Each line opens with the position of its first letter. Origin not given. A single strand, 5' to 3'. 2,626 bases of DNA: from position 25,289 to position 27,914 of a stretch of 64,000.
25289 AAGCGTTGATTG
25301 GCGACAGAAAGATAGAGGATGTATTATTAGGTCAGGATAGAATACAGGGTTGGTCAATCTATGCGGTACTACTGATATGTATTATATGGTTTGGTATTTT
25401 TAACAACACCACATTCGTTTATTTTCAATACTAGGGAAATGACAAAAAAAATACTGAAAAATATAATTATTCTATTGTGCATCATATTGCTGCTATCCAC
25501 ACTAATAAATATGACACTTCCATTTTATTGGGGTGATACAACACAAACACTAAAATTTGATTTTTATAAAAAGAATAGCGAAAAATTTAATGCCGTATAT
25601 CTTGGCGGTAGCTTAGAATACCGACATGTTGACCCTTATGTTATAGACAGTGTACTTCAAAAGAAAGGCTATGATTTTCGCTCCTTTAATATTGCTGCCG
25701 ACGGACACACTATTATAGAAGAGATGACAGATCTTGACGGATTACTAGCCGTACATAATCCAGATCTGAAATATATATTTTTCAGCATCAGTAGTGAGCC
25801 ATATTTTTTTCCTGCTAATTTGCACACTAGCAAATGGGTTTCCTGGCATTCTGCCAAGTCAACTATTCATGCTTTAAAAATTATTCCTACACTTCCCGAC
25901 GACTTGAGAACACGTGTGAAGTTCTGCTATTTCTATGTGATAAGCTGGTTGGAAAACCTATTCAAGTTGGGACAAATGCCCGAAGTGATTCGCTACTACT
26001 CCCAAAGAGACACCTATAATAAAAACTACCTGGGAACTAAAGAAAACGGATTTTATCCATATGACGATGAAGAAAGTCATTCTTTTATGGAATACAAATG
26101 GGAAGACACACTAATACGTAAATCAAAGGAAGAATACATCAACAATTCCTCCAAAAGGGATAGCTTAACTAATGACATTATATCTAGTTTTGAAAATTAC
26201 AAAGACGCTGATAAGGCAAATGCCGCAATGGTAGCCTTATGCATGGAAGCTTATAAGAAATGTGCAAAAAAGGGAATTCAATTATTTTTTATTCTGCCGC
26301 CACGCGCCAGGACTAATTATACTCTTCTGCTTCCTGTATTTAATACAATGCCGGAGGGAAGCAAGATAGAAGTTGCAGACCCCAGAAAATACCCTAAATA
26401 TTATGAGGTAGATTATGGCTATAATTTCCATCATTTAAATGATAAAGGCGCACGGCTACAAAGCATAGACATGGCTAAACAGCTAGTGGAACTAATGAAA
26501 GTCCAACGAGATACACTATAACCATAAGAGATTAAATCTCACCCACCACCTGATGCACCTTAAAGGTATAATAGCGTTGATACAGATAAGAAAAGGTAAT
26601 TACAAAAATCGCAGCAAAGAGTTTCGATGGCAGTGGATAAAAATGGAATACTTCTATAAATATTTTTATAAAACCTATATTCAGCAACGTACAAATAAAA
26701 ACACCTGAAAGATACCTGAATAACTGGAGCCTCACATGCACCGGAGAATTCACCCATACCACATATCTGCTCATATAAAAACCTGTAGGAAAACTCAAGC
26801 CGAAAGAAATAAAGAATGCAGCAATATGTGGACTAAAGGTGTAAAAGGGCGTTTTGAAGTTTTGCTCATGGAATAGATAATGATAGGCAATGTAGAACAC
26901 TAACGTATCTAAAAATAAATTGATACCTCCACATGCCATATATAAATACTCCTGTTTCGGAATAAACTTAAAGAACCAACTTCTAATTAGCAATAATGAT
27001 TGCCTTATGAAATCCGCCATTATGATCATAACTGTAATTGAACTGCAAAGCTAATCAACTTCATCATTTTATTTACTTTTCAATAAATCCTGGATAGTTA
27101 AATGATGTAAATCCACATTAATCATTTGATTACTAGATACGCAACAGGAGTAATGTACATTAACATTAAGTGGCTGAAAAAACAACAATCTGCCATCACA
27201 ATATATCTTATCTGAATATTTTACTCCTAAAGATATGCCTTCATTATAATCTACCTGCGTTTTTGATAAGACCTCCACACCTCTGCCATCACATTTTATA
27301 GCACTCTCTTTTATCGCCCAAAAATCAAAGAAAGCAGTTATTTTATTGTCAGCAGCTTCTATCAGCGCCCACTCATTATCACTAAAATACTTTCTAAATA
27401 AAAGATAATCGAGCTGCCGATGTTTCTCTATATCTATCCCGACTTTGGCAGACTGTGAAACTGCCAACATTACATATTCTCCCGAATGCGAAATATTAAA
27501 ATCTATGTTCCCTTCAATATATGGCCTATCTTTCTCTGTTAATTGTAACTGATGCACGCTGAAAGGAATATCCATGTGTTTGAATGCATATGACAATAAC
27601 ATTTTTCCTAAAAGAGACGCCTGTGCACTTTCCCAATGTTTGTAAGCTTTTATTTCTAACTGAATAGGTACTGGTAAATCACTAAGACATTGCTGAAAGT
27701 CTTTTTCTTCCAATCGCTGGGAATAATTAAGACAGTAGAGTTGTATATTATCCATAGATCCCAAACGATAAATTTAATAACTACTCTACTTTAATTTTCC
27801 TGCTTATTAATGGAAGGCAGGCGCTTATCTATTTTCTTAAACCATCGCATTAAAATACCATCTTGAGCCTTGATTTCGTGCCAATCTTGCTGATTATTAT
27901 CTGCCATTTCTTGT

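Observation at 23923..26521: MBOAT + DltD/SGNH-like pair next to the TE-less PKS: possible carrier-protein-dependent off-loading onto a surface polymer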

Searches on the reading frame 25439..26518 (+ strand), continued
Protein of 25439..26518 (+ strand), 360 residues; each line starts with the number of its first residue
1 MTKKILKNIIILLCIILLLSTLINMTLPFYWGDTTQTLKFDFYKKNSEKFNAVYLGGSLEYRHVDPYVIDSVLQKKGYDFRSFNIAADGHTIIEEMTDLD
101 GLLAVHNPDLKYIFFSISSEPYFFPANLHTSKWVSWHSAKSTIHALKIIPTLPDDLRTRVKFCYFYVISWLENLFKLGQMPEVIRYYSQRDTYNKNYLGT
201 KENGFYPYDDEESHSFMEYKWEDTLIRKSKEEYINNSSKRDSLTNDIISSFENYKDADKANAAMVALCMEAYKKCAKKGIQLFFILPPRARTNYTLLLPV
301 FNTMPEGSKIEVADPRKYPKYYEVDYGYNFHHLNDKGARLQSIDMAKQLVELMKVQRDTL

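Call 37: search_solved_structures(query=A1, max_evalue=10, show_alignments=2)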
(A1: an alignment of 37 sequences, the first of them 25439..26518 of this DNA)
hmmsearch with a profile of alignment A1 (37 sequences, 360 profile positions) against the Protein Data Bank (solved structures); distinct sequences matched with E-value up to 10: 6.
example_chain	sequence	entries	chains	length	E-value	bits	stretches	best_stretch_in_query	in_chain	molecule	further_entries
2z23_A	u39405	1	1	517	0.21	13.7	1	126-266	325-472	Periplasmic oligopeptide-binding protein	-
1b3j_A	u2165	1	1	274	0.29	13.2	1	122-209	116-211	MHC CLASS I HOMOLOG MIC-A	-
1hyr_C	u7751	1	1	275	0.29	13.2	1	122-209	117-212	MHC CLASS I CHAIN-RELATED PROTEIN A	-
6zfe_A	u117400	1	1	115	0.62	12.2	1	201-278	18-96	Protein S100-A9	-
6zdy_A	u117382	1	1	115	0.73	11.9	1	201-278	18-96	Protein S100-A9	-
7fi6_C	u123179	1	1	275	1.3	11.1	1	122-209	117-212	MHC class I polypeptide-related sequence A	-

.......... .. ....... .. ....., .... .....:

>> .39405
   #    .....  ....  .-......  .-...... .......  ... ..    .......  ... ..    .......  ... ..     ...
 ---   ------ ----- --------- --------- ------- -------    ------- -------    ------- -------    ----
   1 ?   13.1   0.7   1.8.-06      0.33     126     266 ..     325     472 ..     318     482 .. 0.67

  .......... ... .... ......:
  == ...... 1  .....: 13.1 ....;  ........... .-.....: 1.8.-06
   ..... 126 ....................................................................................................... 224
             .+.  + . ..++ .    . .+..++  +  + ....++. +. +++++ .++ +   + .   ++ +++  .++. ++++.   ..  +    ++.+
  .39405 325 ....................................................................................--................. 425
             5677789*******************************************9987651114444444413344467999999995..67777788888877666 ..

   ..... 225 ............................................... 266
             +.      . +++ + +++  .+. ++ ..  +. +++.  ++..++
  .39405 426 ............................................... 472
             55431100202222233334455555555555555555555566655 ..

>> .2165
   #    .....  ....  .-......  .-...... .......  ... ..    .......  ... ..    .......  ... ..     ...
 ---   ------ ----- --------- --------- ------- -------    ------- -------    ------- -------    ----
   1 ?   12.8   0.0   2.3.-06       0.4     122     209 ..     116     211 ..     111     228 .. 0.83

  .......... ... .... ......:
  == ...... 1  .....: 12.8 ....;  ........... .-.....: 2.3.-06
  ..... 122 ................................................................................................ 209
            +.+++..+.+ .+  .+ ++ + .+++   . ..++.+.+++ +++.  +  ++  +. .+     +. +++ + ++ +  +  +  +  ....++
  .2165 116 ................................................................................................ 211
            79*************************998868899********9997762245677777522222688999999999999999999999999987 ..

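Call 47: search_protein_representatives(alignment_id=A1)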
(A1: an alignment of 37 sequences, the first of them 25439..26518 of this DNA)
Query: 37 sequences, 360 profile positions. Proteins with E-value up to 0.001 (for the whole library): 2547; up to 1e-10: 1459; up to 1e-30: 268. The best 150 are listed.
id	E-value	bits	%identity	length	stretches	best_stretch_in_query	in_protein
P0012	1.5e-178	609.6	-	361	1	1-357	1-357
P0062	6.1e-142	489.2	-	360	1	4-357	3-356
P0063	4.1e-131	453.6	-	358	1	2-356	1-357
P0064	4.6e-127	440.3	-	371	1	3-356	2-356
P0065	6.0e-115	400.4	-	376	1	2-353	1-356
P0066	2.0e-111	388.8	-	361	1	4-354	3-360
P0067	3.0e-105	368.5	-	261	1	1-260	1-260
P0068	2.0e-98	346.1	-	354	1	4-354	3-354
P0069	1.6e-94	333.3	-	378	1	2-354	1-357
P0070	5.1e-93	328.3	-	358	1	2-353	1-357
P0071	1.5e-86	307.0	-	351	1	2-353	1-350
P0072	1.7e-62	227.9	-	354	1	2-357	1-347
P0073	8.3e-61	222.3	-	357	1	2-356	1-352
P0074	1.3e-58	215.2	-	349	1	2-355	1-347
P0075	1.8e-53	198.2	-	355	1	5-356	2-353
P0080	1.9e-50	188.3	-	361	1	2-358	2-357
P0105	3.4e-45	171.0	-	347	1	2-352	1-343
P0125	1.3e-42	162.5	-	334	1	2-352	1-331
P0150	9.1e-40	153.1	-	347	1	6-349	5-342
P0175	5.1e-38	147.4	-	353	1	2-355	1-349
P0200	2.4e-36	141.8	-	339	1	2-356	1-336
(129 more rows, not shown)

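Call 49: search_protein_families(library=pfam, alignment_id=A2, max_evalue=0.01)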
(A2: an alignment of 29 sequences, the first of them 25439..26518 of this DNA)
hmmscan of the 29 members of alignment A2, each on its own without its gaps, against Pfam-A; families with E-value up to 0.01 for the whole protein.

A. member 1, window:25439-26518:+ (360 aa): 0 families

B. families by the number of members that match (of 29 scanned): 14 families
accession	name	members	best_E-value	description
PF00515.34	TPR_1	2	2.4e-11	Tetratricopeptide repeat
PF07719.23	TPR_2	2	8.8e-10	Tetratricopeptide repeat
PF13181.12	TPR_8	2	1.3e-08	Tetratricopeptide repeat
PF14559.12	TPR_19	2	2e-05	Tetratricopeptide repeat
PF13431.12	TPR_17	2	0.00023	Tetratricopeptide repeat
PF00932.25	LTD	1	4.2e-18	Lamin Tail Domain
PF13414.12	TPR_11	1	3.6e-07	TPR repeat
PF13424.12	TPR_12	1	8.8e-07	Tetratricopeptide repeat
PF13428.12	TPR_14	1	1.4e-06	Tetratricopeptide repeat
PF13176.12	TPR_7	1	0.00021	Tetratricopeptide repeat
PF13174.12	TPR_6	1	0.00027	Tetratricopeptide repeat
PF25063.1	ARM_TT21_C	1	0.0016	Tetratricopeptide repeat protein 21 C-terminal ARM domain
PF13204.13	Apiosidase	1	0.0043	Apiosidase-like, catalytic domain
PF13432.12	TPR_16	1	0.0054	Tetratricopeptide repeat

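Call 50: find_encoding_contigs(protein=P0080, flank=8000, max_places=2)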
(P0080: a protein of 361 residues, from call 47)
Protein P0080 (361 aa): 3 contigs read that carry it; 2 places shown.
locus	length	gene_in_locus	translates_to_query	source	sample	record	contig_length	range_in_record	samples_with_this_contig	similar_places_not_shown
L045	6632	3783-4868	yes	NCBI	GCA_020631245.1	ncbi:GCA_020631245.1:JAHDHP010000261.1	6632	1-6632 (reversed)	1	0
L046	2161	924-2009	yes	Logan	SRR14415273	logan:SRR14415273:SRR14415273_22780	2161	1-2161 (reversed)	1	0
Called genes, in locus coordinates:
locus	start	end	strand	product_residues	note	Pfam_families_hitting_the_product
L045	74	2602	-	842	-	PF13385:Laminin_G_3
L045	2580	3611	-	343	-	PF00535:Glycos_transf_2, PF10111:Glyco_tranf_2_2 (weak)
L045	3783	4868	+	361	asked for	-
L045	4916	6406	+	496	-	PF03062:MBOAT, PF13813:MBOAT_2 (weak)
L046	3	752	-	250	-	?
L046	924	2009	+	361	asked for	-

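Call 51: find_encoding_contigs(protein=P0072, flank=10000, max_places=2)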
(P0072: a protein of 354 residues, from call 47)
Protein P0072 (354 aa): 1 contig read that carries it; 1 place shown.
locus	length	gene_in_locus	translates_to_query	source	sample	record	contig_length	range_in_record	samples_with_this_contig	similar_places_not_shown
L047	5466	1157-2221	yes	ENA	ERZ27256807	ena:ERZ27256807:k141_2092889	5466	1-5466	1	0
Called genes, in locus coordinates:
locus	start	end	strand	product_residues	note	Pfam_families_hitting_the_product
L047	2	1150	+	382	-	?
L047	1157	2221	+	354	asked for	-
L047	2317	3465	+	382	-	PF14907:NTP_transf_5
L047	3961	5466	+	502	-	?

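Call 52: find_encoding_contigs(protein=P0105, flank=10000, max_places=2)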
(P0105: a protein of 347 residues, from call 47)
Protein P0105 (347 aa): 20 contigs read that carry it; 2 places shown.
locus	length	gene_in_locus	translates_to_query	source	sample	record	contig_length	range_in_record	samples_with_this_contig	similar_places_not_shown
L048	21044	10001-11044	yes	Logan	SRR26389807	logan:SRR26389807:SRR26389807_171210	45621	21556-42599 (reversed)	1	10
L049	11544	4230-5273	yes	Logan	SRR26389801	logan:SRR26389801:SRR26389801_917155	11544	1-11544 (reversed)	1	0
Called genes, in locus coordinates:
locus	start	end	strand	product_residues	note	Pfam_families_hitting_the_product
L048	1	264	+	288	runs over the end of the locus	PF01061:ABC2_membrane, PF12698:ABC2_membrane_3 (weak)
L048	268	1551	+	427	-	PF00005:ABC_tran, PF14524:Wzt_C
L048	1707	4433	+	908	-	PF06739:SBBP (faint), PF18962:Por_Secre_tail (weak)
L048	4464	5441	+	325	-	PF00535:Glycos_transf_2, PF10111:Glyco_tranf_2_2, PF13641:Glyco_tranf_2_3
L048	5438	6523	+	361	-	PF01041:DegT_DnrJ_EryC1, PF01212:Beta_elim_lyase (weak)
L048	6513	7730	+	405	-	-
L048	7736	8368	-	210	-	PF13469:Sulfotransfer_3 (faint), PF17784:Sulfotransfer_4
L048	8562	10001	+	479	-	PF03062:MBOAT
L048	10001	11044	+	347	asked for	-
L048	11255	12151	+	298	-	PF00291:PALP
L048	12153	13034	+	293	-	PF00288:GHMP_kinases_N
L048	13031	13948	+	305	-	PF08003:Methyltransf_9 (weak), PF01728:FtsJ (weak), PF02353:CMAS (weak), PF13489:Methyltransf_23, PF08241:Methyltransf_11, PF08242:Methyltransf_12, PF13649:Methyltransf_25, PF13847:Methyltransf_31, +1 more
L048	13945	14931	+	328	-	PF00535:Glycos_transf_2, PF10111:Glyco_tranf_2_2, PF13641:Glyco_tranf_2_3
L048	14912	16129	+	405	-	PF00534:Glycos_transf_1, PF13692:Glyco_trans_1_4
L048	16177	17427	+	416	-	PF13469:Sulfotransfer_3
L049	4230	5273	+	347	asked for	-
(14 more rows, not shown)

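Call 61: search_solved_structures(query=L005:12271-12969:-, max_evalue=0.001)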
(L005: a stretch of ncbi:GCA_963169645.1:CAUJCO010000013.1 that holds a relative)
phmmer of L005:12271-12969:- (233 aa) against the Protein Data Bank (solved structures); distinct sequences matched with E-value up to 0.001: 13.
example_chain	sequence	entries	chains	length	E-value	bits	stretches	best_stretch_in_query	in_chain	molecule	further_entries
6vap_A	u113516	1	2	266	1.8e-21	80.2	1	4-223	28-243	Thioesterase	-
5ugz_A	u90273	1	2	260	1.3e-20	77.4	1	6-229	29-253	Putative thioesterase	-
3fla_A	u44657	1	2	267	2.3e-20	76.6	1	3-218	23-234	RifR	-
3flb_A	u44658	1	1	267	6e-20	75.2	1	3-218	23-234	RifR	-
3qmw_A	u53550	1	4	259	3.5e-19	72.7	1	4-220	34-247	Thioesterase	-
3qmv_A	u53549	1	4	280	4.4e-19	72.4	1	4-220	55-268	Thioesterase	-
9pc6_A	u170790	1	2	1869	1.1e-18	71.1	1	3-218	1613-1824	6-deoxyerythronolide-B synthase,RifR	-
2k2q_B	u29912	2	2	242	1.7e-18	70.5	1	5-223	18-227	Surfactin synthetase thioesterase subunit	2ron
4xjv_A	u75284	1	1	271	1.3e-15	61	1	9-217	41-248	S-acyl fatty acid synthase thioesterase, medium chain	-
7e3z_A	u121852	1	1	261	1.1e-12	51.4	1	4-216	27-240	thioesterase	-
6ba8_A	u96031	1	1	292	1.3e-12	51.2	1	5-216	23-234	Iron aquisition yersiniabactin synthesis enzyme, YbtT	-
6ba9_A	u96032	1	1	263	2.6e-12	50.2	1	5-216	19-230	Iron aquisition yersiniabactin synthesis enzyme, YbtT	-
6fvj_A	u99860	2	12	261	2.7e-08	37.1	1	5-225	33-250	Thioesterase | Probable thioesterase TesA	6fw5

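Call 96: search_protein_families(library=ncbifam, proteins=[P0072, P0080, P0105, P0125, P0150, P0175, P0200, L005:12271-12969:-], max_evalue=0.01)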
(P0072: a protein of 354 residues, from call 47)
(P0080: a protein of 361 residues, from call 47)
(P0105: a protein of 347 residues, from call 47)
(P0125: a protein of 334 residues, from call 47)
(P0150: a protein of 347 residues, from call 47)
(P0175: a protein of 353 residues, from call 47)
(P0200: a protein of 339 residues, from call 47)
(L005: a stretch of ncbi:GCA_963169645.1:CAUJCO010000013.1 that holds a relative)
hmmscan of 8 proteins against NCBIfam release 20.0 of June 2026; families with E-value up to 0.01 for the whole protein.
P0072 (354 aa): 0 families

P0080 (361 aa): 0 families

P0105 (347 aa): 0 families

P0125 (334 aa): 1 family
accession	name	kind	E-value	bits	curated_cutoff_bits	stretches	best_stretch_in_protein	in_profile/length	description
TIGR02171.1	Fb_sc_TIGR02171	subfamily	0.0091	14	544.35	0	30-79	634-681/912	TIGR02171 family lipoprotein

P0150 (347 aa): 0 families

P0175 (353 aa): 0 families

P0200 (339 aa): 0 families

L005:12271-12969:- (233 aa): 7 families
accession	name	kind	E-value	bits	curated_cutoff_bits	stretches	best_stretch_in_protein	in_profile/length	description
TIGR03695.1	menH_SHCHC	equivalog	2e-07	30.7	208.55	1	4-90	6-95/252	2-succinyl-6-hydroxy-2,4-cyclohexadiene-1-carboxylate synthase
NF058580.1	lipase_V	equivalog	7.1e-07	29.1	300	1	3-85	28-109/230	EstV family lipase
NF011457.0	PRK14875.1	equivalog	1.7e-06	27.3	307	1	3-85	135-217/372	acetoin dehydrogenase dihydrolipoyllysine-residue acetyltransferase subunit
NF008340.0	PRK11126.1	equivalog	2.1e-05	23.9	261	1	4-94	18-104/255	2-succinyl-6-hydroxy-2,4-cyclohexadiene-1-carboxylate synthase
TIGR03056.1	bchO_mg_che_rel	equivalog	0.00016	20.8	172.55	1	3-87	31-116/278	alpha/beta fold hydrolase BchO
NF050089.1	i_nPHAscl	equivalog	0.00026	20.1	300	0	16-94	34-112/288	intracellular short-chain-length polyhydroxyalkanoate depolymerase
TIGR01738.1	bioH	equivalog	0.0012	18.5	206.95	1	3-96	7-95/245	pimeloyl-ACP methyl ester esterase BioH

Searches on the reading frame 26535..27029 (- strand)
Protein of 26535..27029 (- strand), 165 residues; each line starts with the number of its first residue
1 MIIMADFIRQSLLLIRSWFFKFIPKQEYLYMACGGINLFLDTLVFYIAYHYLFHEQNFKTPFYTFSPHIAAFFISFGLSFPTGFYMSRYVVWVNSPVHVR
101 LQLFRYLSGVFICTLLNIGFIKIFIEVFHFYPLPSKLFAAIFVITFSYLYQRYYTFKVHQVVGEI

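Call 7: search_protein_families(library=pfam, proteins=[window:26535-27029:-], max_evalue=0.01)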
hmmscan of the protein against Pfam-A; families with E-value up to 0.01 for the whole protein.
window:26535-27029:- (165 aa): 1 family
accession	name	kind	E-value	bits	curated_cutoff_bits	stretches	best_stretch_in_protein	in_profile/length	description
PF04138.20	GtrA_DPMS_TM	-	3.4e-10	40.6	26.1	1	30-156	2-117/117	GtrA/DPMS, transmembrane domain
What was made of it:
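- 26532..27029 (-): GtrA-family small membrane protein, last gene of the PKS operon. PF04138 (call 7).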

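Call 10: search_protein_families(library=ncbifam, proteins=[window:26535-27029:-], max_evalue=0.1)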
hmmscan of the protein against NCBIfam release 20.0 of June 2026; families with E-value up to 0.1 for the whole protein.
window:26535-27029:- (165 aa): 0 families

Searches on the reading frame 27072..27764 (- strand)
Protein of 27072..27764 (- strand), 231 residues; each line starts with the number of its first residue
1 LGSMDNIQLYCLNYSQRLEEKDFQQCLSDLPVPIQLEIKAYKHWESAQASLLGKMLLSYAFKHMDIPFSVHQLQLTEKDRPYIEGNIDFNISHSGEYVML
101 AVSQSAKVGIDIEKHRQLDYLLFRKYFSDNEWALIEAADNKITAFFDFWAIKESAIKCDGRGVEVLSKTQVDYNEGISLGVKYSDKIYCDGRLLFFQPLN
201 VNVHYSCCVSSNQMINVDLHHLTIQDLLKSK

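Call 7: search_protein_families(library=pfam, proteins=[window:27072-27764:-], max_evalue=0.01)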
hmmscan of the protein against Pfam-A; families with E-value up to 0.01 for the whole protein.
window:27072-27764:- (231 aa): 2 families
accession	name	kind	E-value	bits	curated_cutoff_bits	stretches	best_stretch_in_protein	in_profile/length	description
PF01648.25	ACPS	-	9e-13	48.7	25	1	108-164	2-66/111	4'-phosphopantetheinyl transferase superfamily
PF22624.1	AASDHPPT_N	-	9.4e-10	39.1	27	1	20-103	7-98/100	4'-phosphopantetheinyl transferase, N-terminal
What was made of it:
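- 27069..27764 (-): Sfp-type 4'-phosphopantetheinyl transferase. PF01648 and PF22624 (call 7).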

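Call 96: search_protein_families(library=ncbifam, proteins=[window:27072-27764:-], max_evalue=0.01)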
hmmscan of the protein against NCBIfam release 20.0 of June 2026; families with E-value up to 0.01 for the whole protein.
window:27072-27764:- (231 aa): 4 families
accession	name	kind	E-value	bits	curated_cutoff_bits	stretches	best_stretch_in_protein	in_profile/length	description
NF047349.1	4PPT_AusB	equivalog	5.3e-15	55.4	225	1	40-164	31-153/205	aureusimine biosynthesis 4'-phosphopantetheinyl transferase AusB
NF042922.1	4PPT_HetI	equivalog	3.8e-14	52.6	370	1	84-173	100-193/235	4'-phosphopantetheinyl transferase HetI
NF007676.0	PRK10351.1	equivalog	7e-14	51.9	174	1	49-179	33-163/195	4'-phosphopantetheinyl transferase AcpT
TIGR00556.1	pantethn_trn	domain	5.7e-08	32.9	45.35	1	106-165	3-70/128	phosphopantetheine--protein transferase domain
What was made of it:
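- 27069..27764 (-): Weak matches to AusB, HetI and AcpT models (call 96).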
